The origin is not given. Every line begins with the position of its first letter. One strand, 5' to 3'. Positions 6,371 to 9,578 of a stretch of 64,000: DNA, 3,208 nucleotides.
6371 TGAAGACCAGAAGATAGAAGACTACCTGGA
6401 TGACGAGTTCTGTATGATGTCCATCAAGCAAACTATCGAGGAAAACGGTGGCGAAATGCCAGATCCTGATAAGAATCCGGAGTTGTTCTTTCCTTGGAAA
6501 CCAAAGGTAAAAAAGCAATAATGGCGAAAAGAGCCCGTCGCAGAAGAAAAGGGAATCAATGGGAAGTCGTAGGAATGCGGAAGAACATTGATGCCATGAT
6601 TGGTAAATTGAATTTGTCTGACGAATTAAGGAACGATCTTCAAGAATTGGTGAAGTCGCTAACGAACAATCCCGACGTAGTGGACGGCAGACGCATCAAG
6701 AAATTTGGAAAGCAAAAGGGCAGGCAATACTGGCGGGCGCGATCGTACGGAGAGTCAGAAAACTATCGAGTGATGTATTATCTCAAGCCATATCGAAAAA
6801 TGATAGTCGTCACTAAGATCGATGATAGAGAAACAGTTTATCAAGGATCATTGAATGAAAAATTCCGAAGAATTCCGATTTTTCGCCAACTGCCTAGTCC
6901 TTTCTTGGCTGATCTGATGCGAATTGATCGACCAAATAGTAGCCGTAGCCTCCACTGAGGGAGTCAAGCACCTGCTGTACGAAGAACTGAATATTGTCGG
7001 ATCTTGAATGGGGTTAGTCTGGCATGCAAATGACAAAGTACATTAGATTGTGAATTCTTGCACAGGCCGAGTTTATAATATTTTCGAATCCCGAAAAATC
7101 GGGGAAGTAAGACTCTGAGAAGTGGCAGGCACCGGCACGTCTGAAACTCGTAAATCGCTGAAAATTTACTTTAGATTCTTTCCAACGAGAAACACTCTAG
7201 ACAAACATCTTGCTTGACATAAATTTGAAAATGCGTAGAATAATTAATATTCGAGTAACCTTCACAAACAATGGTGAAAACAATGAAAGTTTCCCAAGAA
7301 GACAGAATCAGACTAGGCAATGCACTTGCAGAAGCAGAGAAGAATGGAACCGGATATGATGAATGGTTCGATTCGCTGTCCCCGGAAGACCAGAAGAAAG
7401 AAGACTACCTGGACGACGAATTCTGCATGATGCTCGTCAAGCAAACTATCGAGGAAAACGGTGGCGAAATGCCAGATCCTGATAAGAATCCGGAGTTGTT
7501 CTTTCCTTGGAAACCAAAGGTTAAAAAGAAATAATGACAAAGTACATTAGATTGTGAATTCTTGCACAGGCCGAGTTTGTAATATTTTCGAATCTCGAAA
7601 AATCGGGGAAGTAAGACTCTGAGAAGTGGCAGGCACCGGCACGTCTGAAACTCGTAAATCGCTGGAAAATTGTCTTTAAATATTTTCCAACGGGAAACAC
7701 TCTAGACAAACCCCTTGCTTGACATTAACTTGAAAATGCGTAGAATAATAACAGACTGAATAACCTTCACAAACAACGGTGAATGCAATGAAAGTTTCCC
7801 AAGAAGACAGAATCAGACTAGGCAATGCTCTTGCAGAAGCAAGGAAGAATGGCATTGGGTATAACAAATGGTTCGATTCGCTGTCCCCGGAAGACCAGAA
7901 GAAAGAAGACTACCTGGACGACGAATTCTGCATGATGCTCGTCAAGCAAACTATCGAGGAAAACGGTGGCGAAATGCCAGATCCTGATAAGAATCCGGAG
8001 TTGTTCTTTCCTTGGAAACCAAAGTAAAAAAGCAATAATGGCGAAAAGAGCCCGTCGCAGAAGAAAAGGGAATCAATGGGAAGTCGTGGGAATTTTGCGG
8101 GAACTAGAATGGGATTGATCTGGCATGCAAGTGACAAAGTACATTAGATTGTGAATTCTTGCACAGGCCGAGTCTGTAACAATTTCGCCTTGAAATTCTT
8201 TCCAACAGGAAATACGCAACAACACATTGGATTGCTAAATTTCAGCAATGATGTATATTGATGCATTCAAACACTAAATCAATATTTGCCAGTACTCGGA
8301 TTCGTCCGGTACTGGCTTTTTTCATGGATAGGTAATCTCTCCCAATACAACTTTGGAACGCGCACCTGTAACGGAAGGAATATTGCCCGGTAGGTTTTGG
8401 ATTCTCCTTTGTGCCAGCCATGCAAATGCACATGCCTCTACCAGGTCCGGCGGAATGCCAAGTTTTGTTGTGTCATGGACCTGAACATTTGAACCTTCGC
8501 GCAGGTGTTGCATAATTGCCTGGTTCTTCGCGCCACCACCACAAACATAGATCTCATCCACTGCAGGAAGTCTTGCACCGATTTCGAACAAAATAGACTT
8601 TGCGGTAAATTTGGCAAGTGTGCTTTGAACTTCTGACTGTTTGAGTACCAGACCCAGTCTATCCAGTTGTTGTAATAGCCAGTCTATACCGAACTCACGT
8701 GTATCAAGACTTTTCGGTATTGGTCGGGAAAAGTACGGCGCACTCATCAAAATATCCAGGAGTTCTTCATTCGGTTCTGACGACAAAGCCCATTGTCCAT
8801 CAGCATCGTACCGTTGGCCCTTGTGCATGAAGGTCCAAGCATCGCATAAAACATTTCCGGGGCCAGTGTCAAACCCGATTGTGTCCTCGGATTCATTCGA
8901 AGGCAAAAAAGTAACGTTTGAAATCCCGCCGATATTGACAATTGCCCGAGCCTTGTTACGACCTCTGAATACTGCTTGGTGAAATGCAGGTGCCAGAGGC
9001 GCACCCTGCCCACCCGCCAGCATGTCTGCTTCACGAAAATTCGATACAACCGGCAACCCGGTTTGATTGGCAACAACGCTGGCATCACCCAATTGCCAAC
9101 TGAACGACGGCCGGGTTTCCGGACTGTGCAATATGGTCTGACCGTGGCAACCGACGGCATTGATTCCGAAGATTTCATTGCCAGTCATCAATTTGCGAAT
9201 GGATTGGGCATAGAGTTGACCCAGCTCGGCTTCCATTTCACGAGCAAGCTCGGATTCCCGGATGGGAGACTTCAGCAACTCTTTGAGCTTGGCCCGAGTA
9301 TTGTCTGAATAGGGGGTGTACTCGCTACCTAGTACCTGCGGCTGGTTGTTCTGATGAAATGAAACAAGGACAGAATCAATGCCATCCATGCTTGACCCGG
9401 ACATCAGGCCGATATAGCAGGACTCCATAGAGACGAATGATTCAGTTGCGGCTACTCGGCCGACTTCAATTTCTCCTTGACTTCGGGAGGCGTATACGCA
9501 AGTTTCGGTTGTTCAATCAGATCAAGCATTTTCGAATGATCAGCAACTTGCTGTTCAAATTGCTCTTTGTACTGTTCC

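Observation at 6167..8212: Tandemly triplicated toxin-antitoxin unit that kept three antitoxins and three promoters but only one toxin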

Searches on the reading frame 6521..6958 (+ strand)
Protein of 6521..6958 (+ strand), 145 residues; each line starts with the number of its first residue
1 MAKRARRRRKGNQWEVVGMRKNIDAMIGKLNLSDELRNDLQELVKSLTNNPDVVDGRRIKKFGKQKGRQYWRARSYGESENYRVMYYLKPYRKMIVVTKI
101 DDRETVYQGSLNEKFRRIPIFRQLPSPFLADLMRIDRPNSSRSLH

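Call 7: search_protein_families(library=pfam, proteins=[window:6521-6958:+], max_evalue=1)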
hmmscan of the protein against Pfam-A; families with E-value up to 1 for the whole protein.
window:6521-6958:+ (145 aa): 2 families
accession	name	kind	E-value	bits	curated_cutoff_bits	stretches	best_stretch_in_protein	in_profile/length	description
PF05973.20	Gp49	-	0.12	12.9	23.9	1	31-98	5-68/90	Phage derived protein Gp49-like (DUF891)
PF16231.10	DUF4890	-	0.16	12.9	29.7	1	3-69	2-70/109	Domain of unknown function (DUF4890)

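Call 8: search_protein_families(library=ncbifam, proteins=[window:6521-6958:+], max_evalue=1)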
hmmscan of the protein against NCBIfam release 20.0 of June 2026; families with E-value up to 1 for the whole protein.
window:6521-6958:+ (145 aa): 0 families

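Call 9: find_homologous_proteins(query=window:6521-6958:+)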
Query window:6521-6958:+ (145 aa): 9 proteins with E <= 0.001 among 22 candidates.
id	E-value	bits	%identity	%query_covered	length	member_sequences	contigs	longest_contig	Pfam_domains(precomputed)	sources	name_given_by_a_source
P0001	2.5e-88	311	98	100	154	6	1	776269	-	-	-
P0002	2.1e-80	285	90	92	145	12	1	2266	-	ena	-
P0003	1.5e-57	211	71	94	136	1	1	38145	-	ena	-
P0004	8.1e-56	206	71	94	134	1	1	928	-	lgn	-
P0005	1.1e-55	205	68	94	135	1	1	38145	-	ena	-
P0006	6.4e-55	203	68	94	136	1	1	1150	-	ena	-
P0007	1.9e-53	198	70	94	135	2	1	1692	-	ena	-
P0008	6.3e-53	196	66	95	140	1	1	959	-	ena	-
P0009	1.2e-49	186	71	87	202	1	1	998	-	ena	-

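Call 13: find_encoding_contigs(protein=P0003, flank=10000)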
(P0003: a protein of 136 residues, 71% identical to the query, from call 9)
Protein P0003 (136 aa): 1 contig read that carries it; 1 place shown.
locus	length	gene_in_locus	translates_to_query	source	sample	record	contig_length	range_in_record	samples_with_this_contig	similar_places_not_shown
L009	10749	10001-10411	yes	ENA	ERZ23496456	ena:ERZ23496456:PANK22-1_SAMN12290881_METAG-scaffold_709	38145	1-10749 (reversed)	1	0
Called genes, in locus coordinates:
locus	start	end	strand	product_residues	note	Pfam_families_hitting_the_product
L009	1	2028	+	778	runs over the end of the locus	PF00111:Fer2 (weak), PF13510:Fer2_4, PF10588:NADH-G_4Fe-4S_3, PF22117:Fer4_Nqo3, PF22151:Fer4_NDSU1, PF00384:Molybdopterin, PF01568:Molydop_binding (weak)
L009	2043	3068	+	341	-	PF00146:NADHdh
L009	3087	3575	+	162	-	PF14697:Fer4_21 (faint), PF12797:Fer4_2 (faint), PF12800:Fer4_4 (faint), PF12837:Fer4_6 (faint), PF13237:Fer4_10, PF12838:Fer4_7, PF13187:Fer4_9, PF00037:Fer4 (weak), +2 more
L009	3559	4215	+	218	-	PF00499:Oxidored_q3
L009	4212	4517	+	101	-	PF00420:Oxidored_q2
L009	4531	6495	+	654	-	PF00662:Proton_antipo_N, PF00361:Proton_antipo_M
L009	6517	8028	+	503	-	PF01059:Oxidored_q5_N (weak), PF00361:Proton_antipo_M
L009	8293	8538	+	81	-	-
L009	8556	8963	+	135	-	-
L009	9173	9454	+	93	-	-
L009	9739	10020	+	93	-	-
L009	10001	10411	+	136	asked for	-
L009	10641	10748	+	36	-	?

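Call 32: predict_structure(alignment_id=A1)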
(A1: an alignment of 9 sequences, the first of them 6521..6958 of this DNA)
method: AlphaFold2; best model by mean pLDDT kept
length: 145 residues; sequences in the alignment: 9
mean_pLDDT: 51.6   pTM: 0.48
mean pLDDT of the five models: 51.6, 43.0, 42.0, 37.8, 37.7
residues with pLDDT >= 90: 0; 70-90: 21; 50-70: 53; < 50: 71
segments of 3 or more residues with pLDDT < 50: 1-17, 56-81, 88-90, 121-145
pLDDT, mean of each block of 10 residues (from residue 1): 32 45 69 76 71 49 33 37 50 59 65 66 44 36 31
secondary structure, 60 per line:
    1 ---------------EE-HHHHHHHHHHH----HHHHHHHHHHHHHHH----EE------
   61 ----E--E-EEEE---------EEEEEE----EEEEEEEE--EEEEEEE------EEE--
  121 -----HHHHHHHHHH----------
elements in order: H19-29 H34-48 E70-73 E83-88 E93-100 E103-109 E116-118 H126-135

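Call 34: search_protein_representatives(alignment_id=A1)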
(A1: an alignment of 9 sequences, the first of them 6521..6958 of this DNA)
Query: 9 sequences, 136 profile positions. Proteins with E-value up to 0.001 (for the whole library): 9; up to 1e-10: 2; up to 1e-30: 1. The best 9 are listed.
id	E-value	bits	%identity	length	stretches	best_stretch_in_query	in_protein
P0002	1.4e-75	268.1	-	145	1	1-136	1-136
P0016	1.1e-12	64.4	-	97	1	94-136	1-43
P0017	9.7e-08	48.4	-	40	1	19-57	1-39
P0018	7.5e-05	39.0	-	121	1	10-110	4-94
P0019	9.9e-05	38.6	-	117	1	9-107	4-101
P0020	1.9e-04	37.8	-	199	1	10-108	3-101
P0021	3.5e-04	36.9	-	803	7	48-80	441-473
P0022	4.6e-04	36.5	-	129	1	19-108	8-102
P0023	6.0e-04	36.1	-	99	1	27-110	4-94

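Call 42: fold_search(model_id=the predicted structure, library=pdb)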
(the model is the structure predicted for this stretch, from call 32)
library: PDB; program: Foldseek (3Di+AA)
matches with E <= 10: 127; with E <= 0.001: 0
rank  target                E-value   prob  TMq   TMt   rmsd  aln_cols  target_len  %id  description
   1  5lhz_B                2.7e-01  0.69  0.23  0.39   4.4        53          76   17  PB3 Domain of Human PLK4 in Complex with Coiled-Coil Domain of STIL (released 2017-03-01)
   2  4yyp_A                3.1e-01  0.60  0.22  0.34   4.5        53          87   17  Crystal structure of human PLK4-PB3 in complex with STIL-CC (released 2015-07-29)
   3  5lhz_A                5.7e-01  0.54  0.23  0.39   4.4        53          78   17  PB3 Domain of Human PLK4 in Complex with Coiled-Coil Domain of STIL (released 2017-03-01)
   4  5lhz_C                6.9e-01  0.47  0.23  0.39   4.4        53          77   17  PB3 Domain of Human PLK4 in Complex with Coiled-Coil Domain of STIL (released 2017-03-01)
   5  2n19_MODEL_1_A        1.6e+00  0.09  0.20  0.28   9.6        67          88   12  STIL binding to the Polo-box domain 3 of PLK4 regulates centriole duplication (released 2015-08-12)
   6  3cwy                  1.7e+00  0.44  0.27  0.30   3.3        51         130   16  Structure of CagD from H. pylori pathogenicity island crystallized in the presence of Cu(II) ions (released 2008-12-30)
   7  5lhx_B                1.7e+00  0.18  0.21  0.31   4.9        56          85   16  PB3 Domain of Drosophila melanogaster PLK4 (Sak) (released 2017-03-01)
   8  7rl3_A                1.9e+00  0.23  0.23  0.35   4.5        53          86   13  Structure of Drosophila melanogaster Plk4 PB3 (released 2022-08-03)
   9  5lhx_A                2.6e+00  0.16  0.24  0.36   5.1        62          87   16  PB3 Domain of Drosophila melanogaster PLK4 (Sak) (released 2017-03-01)
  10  1q4o_A                2.6e+00  0.08  0.25  0.19  11.7        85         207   12  The structure of the polo box domain of human Plk1 (released 2003-11-11)
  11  3fvh_A                2.6e+00  0.02  0.18  0.13  17.2       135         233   12  Polo-like kinase 1 Polo box domain in complex with Ac-LHSpTA-NH2 peptide (released 2009-08-04)
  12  5nfu_A                2.8e+00  0.02  0.18  0.13  17.3       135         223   14  The structure of the polo-box domain (PBD) of polo-like kinase 1 (Plk1) in complex with LHSpTA peptide (released 2018-05-16)
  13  4e67_A                3.0e+00  0.12  0.22  0.16   4.4        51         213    6  The structure of the polo-box domain (PBD) of polo-like kinase 1 (Plk1) in complex with hydrocinnamoyl-derivatized PLH (released 2012-10-10)
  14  3cwx_A                3.2e+00  0.18  0.25  0.29   8.1        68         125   10  Crystal structure of cagd from helicobacter pylori pathogenicity island (released 2008-12-30)
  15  1q4k_B                3.2e+00  0.03  0.19  0.14  16.7       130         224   12  The polo-box domain of Plk1 in complex with a phospho-peptide (released 2003-11-11)
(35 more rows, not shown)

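Call 44: find_encoding_contigs(protein=P0001, flank=8000, max_places=8)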
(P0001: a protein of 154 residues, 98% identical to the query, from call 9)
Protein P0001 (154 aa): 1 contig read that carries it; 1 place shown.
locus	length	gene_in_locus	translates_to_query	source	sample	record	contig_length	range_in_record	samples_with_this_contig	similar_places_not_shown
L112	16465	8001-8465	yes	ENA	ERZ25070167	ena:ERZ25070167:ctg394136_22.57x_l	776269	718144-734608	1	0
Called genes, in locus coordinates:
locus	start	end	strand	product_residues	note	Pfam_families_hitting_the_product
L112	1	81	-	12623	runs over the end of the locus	-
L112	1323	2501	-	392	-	PF13784:Fic_N, PF02661:Fic, PF12802:MarR_2 (faint)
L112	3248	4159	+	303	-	PF13230:GATase_4 (faint), PF13522:GATase_6, PF13537:GATase_7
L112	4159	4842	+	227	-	-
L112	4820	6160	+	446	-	PF01645:Glu_synthase, PF01070:FMN_dh, PF00478:IMPDH, PF03060:NMO, PF00977:His_biosynth (faint)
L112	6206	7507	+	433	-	PF00120:Gln-synt_C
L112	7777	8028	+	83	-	-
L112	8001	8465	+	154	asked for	-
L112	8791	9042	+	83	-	-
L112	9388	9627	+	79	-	-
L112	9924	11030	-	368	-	PF03702:AnmK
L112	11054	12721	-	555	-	PF22310:NMB0315_dom_I (faint), PF04225:LysM_OapA (weak), PF01551:Peptidase_M23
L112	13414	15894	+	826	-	PF00270:DEAD, PF00271:Helicase_C, PF22590:Cas3-like_C_2, PF18019:Cas3_HD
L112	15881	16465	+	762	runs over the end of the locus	-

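Call 53: search_protein_families(library=phrogs, proteins=[window:6521-6958:+, P0018, P0019, P0022, P0023], max_evalue=0.1)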
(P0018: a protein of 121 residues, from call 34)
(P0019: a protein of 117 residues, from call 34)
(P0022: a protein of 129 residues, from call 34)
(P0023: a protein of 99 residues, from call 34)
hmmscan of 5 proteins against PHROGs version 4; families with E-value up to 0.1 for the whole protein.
window:6521-6958:+ (145 aa): 3 families
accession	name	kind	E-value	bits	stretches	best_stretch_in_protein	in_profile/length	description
phrog_5869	-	unknown function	0.00017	22.7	1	34-103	21-83/110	-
phrog_1213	-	moron, auxiliary metabolic gene and host takeover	0.00097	20.7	1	32-108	18-88/88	RelE-like toxin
phrog_33102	-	unknown function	0.035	15.2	1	2-45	33-76/77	-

P0018 (121 aa): 4 families
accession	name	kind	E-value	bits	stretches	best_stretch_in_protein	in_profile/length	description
phrog_1213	-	moron, auxiliary metabolic gene and host takeover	3.4e-06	28.5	1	34-91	27-87/88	RelE-like toxin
phrog_2455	-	unknown function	9.5e-05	23.6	1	27-89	32-93/99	-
phrog_30564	-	unknown function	0.013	16.5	1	23-54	26-55/60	-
phrog_11106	-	unknown function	0.07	12.7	1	18-47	409-438/473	-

P0019 (117 aa): 0 families

P0022 (129 aa): 1 family
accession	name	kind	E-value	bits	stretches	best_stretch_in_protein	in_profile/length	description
phrog_1213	-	moron, auxiliary metabolic gene and host takeover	0.013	17.1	0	73-101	59-87/88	RelE-like toxin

P0023 (99 aa): 0 families

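Call 54: search_protein_families(library=pfam, proteins=[P0018, P0019, P0022, P0023], max_evalue=1)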
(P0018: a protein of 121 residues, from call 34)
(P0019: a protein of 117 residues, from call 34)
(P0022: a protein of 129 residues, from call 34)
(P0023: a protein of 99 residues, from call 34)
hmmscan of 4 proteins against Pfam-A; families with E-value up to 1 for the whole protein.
P0018 (121 aa): 1 family
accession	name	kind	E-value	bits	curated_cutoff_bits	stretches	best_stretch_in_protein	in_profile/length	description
PF05016.21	ParE_toxin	-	4e-08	34.2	23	1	30-91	29-89/89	ParE toxin of type II toxin-antitoxin system, parDE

P0019 (117 aa): 0 families

P0022 (129 aa): 2 families
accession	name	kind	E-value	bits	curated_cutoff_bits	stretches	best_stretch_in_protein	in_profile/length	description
PF11732.13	Thoc2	-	0.11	13.1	27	1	53-75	30-52/76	Transcription- and export-related complex subunit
PF21807.2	PfEMP1_CIDRalpha1_dom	-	0.11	12.9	27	1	21-57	7-43/59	PfEMP1 protein, CIDRalpha1 domain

P0023 (99 aa): 1 family
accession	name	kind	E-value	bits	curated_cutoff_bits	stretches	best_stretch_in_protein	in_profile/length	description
PF19823.4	DUF6305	-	0.03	14.4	25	1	34-98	69-133/154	Domain of unknown function (DUF6305)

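Call 65: find_encoding_contigs(protein=P0002, flank=3000)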
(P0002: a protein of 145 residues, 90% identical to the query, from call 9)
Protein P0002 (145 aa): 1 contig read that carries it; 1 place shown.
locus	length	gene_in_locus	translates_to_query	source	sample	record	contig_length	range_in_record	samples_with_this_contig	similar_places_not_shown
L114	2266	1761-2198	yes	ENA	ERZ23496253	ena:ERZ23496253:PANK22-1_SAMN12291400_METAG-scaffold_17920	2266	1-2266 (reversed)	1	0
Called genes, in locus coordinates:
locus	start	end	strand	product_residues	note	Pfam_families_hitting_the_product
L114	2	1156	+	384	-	?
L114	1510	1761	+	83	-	-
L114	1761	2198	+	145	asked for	-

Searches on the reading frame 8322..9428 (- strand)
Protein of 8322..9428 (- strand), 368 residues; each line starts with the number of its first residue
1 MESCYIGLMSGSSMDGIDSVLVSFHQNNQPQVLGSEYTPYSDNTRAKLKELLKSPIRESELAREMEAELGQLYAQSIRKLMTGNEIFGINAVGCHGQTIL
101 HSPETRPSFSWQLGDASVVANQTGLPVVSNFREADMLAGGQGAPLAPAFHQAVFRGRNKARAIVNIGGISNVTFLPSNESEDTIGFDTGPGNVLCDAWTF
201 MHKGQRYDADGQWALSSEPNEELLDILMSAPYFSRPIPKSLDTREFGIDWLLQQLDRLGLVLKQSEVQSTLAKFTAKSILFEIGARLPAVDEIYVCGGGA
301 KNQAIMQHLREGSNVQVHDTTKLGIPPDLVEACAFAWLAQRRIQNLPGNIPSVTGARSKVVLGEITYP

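Call 7: search_protein_families(library=pfam, proteins=[window:8322-9428:-], max_evalue=1)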
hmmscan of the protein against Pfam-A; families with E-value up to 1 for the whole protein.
window:8322-9428:- (368 aa): 3 families
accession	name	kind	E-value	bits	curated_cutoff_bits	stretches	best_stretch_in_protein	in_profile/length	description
PF03702.20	AnmK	-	1.2e-118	396.8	24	1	4-367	2-366/367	Anhydro-N-acetylmuramic acid kinase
PF02782.22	FGGY_C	-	0.091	13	27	1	289-309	149-169/198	FGGY family of carbohydrate kinases, C-terminal domain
PF21522.3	MreB-like_C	-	0.098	13.7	27.8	1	265-301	79-115/123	Archaeal actin homologue MreB-like, C-terminal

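Call 41: find_related_loci(query=window:8322-9428:-, collection=genome_contigs, flank=4000)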
Query window:8322-9428:- (368 aa) in genome_contigs; peptide patterns used: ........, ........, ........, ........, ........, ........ (x = any residue, [..] = any of these).
579 stretches matched a pattern; 517 encode a relative of the query (tblastn E <= 1e-3); the best 80 are kept; 80 distinct loci.
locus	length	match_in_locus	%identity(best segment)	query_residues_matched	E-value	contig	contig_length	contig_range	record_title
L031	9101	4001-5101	58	1-368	1e-145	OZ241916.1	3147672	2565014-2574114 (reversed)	MAG: Arenicellales bacterium isolate a287b4df-af8e-412d-a002-b367a65622cc genome assembly, chromosome: 1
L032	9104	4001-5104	53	1-368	9e-132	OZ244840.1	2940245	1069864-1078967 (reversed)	MAG: Arenicellales bacterium isolate 0609fa3f-ebdd-4737-8371-98b3f3d4481a genome assembly, chromosome: 1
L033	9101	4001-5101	52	1-368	4e-128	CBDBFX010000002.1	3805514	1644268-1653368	MAG: Arenicellales bacterium isolate c4146e73-4be1-4a34-b31a-2fb090582083 genome assembly, contig: contig_2, whole genom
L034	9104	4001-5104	52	1-368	1e-125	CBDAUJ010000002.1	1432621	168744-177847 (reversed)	MAG: Arenicellales bacterium isolate d9931a99-d968-425b-8f46-6ba07adf8f38 genome assembly, contig: contig_2, whole genom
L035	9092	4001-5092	52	5-368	3e-125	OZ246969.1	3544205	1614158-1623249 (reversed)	MAG: Arenicellales bacterium isolate 1218857c-7fba-425a-818a-049516f6d46d genome assembly, chromosome: 1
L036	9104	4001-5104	52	1-368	4e-124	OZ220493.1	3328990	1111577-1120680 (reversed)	MAG: Arenicellales bacterium isolate 47beb661-ae7e-4fa4-8a93-5fda29c9c754 genome assembly, chromosome: 1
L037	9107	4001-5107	50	1-368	7e-121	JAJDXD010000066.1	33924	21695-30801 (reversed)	MAG: Gammaproteobacteria bacterium isolate jk18x25bins.87 k141_943616, whole genome shotgun sequence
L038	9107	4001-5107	50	1-368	1e-120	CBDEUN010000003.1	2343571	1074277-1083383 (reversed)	MAG: Arenicellales bacterium isolate ddc2e614-7ccd-4de8-a6f4-cf4be92c68d5 genome assembly, contig: contig_3, whole genom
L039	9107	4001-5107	50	1-368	8e-120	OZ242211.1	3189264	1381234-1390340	MAG: Arenicellales bacterium isolate 8ed00baf-69bd-4bcc-a659-9c4d27c6f14a genome assembly, chromosome: 1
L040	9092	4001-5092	51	5-368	1e-119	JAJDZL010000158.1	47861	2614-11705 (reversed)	MAG: Gammaproteobacteria bacterium isolate jk18x40bins.47 k141_2354305, whole genome shotgun sequence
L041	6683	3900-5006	51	1-368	3e-119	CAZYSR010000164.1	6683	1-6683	MAG TPA_asm: uncultured Gammaproteobacteria bacterium isolate SRP338948_co1_31 genome assembly, contig: k141_293992, who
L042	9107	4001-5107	49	1-368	1e-118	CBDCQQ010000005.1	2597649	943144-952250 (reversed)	MAG: Arenicellales bacterium isolate b687d975-9751-486f-9689-3abe7c8b9e48 genome assembly, contig: contig_5, whole genom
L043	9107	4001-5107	50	1-368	3e-118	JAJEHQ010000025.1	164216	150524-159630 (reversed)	MAG: Gammaproteobacteria bacterium isolate p16x60bins.63 k141_293745, whole genome shotgun sequence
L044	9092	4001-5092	50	5-368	6e-115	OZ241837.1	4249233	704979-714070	MAG: Arenicellales bacterium isolate e136e302-b5bb-49f9-86ed-29cc4dfdc771 genome assembly, chromosome: 1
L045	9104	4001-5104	52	1-368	1e-123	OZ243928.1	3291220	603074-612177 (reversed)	MAG: Arenicellales bacterium isolate fe9c1bdc-7ba5-488c-83e0-a220ed0af1a2 genome assembly, chromosome: 1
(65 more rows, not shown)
